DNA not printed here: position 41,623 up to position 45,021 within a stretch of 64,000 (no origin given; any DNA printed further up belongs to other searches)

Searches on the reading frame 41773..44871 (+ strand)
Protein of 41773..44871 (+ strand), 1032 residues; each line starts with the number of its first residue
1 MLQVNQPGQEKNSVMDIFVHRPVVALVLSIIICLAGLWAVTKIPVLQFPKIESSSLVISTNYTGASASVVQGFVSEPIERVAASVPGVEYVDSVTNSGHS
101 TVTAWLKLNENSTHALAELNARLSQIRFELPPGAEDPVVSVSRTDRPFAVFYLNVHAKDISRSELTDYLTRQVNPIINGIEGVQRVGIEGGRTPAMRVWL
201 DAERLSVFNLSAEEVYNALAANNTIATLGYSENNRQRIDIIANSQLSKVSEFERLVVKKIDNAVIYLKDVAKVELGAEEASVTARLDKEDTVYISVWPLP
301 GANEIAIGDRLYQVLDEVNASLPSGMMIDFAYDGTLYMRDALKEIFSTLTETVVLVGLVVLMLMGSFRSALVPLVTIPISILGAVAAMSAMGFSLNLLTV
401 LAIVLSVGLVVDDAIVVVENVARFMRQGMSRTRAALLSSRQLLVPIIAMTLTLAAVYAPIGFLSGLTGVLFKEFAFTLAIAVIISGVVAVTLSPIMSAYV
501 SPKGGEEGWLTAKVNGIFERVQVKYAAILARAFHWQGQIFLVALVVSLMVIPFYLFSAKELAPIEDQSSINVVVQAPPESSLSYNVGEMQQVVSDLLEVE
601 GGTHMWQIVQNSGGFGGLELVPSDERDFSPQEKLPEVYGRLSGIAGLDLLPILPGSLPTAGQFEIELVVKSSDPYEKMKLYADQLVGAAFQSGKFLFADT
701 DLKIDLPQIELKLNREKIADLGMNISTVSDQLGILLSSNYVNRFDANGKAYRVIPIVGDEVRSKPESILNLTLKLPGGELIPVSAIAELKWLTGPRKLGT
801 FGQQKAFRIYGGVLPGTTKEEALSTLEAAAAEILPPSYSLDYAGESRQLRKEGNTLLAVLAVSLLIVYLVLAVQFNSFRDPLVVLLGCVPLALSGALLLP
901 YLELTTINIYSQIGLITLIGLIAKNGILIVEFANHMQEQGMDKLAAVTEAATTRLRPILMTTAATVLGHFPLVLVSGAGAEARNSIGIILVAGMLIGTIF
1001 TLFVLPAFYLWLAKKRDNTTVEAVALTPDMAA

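Call 91: search_protein_families(library=pfam, proteins=[window:41773-44871:+], max_evalue=0.00001)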
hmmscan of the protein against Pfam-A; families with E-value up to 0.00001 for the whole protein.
window:41773-44871:+ (1032 aa): 2 families
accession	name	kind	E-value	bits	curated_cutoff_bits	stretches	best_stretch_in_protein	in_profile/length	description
PF00873.25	ACR_tran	-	5.3e-240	799.5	28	1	15-1012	2-1020/1021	AcrB/AcrD/AcrF family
PF02355.23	SecD_SecF_C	-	4.6e-06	26.6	20.5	0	848-1014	28-188/189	Protein export membrane protein SecD/SecF, C-terminal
